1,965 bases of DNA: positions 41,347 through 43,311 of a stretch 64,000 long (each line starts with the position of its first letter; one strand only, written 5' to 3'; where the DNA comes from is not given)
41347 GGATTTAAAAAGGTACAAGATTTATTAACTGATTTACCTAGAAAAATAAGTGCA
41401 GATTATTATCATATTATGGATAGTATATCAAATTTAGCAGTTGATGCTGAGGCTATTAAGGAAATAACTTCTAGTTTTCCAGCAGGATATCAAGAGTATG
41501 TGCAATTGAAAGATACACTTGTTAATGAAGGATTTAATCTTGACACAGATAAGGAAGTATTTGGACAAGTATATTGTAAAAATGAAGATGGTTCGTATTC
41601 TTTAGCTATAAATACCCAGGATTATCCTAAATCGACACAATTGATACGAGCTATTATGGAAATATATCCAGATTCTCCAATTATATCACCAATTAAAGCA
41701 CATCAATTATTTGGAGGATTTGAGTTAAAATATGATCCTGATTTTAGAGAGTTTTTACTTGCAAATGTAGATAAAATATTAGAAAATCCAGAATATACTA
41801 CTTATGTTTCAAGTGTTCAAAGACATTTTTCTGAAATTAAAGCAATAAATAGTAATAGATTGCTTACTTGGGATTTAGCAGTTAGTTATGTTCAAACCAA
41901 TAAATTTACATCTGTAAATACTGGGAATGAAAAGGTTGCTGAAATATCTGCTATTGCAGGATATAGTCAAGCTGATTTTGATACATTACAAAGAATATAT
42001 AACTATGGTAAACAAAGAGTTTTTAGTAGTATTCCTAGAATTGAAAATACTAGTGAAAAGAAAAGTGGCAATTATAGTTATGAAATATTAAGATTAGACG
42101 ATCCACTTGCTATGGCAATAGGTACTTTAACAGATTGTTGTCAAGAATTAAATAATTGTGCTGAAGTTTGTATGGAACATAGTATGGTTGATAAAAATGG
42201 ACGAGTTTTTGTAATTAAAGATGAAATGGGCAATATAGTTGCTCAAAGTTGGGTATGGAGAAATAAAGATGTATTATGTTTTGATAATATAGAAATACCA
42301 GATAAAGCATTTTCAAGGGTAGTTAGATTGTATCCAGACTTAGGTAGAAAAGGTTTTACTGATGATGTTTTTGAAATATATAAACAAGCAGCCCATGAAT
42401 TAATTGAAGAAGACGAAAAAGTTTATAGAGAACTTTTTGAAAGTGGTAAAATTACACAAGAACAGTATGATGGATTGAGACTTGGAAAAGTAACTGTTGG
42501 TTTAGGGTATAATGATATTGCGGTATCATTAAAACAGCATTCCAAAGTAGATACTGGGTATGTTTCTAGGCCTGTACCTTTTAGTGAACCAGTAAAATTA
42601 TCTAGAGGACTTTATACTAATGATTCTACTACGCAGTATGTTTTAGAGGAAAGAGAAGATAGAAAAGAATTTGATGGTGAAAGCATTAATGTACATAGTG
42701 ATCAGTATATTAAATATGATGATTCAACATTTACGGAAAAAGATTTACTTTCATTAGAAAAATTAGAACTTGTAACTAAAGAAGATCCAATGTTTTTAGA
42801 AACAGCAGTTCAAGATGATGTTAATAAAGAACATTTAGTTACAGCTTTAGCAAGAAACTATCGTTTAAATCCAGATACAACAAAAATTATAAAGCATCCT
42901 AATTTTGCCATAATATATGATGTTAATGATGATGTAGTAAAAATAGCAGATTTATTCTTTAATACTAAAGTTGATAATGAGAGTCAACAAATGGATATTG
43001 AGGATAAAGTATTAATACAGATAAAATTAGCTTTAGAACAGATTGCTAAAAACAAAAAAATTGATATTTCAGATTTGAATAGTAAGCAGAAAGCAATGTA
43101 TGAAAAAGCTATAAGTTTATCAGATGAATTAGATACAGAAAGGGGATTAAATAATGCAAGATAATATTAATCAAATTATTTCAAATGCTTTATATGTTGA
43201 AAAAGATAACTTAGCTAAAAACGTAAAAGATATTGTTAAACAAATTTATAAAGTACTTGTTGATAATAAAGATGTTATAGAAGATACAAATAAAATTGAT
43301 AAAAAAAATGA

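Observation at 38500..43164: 1554-aa cytoplasmic protein of unknown function with a five-fold recurring motif and a C-terminal Cys/His cluster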

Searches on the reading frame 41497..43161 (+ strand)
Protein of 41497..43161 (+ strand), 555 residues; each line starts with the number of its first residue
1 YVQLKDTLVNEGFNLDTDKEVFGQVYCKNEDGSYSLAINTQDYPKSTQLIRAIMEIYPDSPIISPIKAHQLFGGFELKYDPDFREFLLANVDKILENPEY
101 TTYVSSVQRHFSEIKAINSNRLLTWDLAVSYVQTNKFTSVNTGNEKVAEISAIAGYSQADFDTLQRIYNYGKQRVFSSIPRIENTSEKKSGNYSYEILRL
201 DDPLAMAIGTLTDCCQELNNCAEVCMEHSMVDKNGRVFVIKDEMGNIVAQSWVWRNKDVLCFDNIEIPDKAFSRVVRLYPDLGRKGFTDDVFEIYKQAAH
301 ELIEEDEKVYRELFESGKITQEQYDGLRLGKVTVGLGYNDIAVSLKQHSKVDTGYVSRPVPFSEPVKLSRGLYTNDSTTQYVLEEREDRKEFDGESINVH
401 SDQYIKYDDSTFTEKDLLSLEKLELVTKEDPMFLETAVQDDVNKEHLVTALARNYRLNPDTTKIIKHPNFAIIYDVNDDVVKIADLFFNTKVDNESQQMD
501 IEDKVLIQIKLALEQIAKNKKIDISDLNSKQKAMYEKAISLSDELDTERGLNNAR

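Call 51: search_dna_similar(query=window:41497-43161:+, collection=phages, mode=protein, max_evalue=0.01, max_rows=25)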
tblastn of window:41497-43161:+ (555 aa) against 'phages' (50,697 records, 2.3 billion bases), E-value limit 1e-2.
Records with a match: 3; places in all: 3; records where one place covers at least 80% of the query: 0.
Best place of each record, by identity: <60% 3.
By first word of the organism name: Microcystis 2; Cyanophage 1.
By host as written in the record: Microcystis aeruginosa 2; Cyanobacteria 1.
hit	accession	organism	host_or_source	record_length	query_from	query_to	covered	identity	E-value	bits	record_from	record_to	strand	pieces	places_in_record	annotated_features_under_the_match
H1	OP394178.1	Cyanophage MaMV-DH01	Cyanobacteria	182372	85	266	33%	25.7%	2e-8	64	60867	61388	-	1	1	hypothetical protein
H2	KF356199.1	Microcystis phage MaMV-DC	Microcystis aeruginosa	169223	85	266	33%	25.1%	6e-8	62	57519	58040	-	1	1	hypothetical protein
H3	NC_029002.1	Microcystis phage MaMV-DC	Microcystis aeruginosa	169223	85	266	33%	25.1%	6e-8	62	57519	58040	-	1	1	hypothetical protein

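Call 52: search_dna_similar(query=window:41497-43161:+, collection=plasmids, mode=protein, max_evalue=0.01, max_rows=25)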
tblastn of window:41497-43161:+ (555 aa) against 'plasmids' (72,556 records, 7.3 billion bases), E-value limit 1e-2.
No match.

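Call 53: get_annotated_region(hit=H2, flank=4000)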
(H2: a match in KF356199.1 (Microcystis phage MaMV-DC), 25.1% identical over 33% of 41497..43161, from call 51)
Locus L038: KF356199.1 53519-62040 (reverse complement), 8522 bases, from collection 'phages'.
description: Microcystis phage MaMV-DC, complete genome.
organism: Microcystis phage MaMV-DC (NCBI taxid 1357715)
taxonomy: Viruses; Duplodnaviria; Heunggongvirae; Uroviricota; Caudoviricetes; Fukuivirus; Fukuivirus MVDC
host: Microcystis aeruginosa; source: -; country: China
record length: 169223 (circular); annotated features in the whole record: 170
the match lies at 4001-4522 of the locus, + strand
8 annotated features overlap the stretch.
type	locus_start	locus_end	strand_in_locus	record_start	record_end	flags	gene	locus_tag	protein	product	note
CDS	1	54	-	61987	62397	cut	-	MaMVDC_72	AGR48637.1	hypothetical protein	ORF72R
CDS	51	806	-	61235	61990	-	-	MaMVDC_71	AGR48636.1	chitinase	ORF71R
CDS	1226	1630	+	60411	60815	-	-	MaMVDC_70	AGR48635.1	hypothetical protein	ORF70L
CDS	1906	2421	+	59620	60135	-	-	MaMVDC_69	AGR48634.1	hypothetical protein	ORF69L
CDS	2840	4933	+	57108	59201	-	-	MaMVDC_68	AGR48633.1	hypothetical protein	ORF68L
CDS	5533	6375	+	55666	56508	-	-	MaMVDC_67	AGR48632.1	hypothetical protein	ORF67L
CDS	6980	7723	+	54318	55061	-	-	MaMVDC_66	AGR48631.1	hypothetical protein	ORF66L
CDS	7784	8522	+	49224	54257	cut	-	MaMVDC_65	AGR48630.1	hypothetical protein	ORF65L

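Call 54: search_protein_families(library=pfam, proteins=[L038:2840-4930:+], max_evalue=1)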
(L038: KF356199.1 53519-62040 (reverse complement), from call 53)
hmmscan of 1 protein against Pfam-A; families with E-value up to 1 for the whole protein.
L038:2840-4930:+ (697 aa): 0 families

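Call 114: search_protein_families(library=phrogs, proteins=[L038:2840-4930:+], max_evalue=0.1)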
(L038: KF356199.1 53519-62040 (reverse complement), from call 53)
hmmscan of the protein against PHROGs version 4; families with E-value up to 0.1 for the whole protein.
L038:2840-4930:+ (697 aa): 0 families
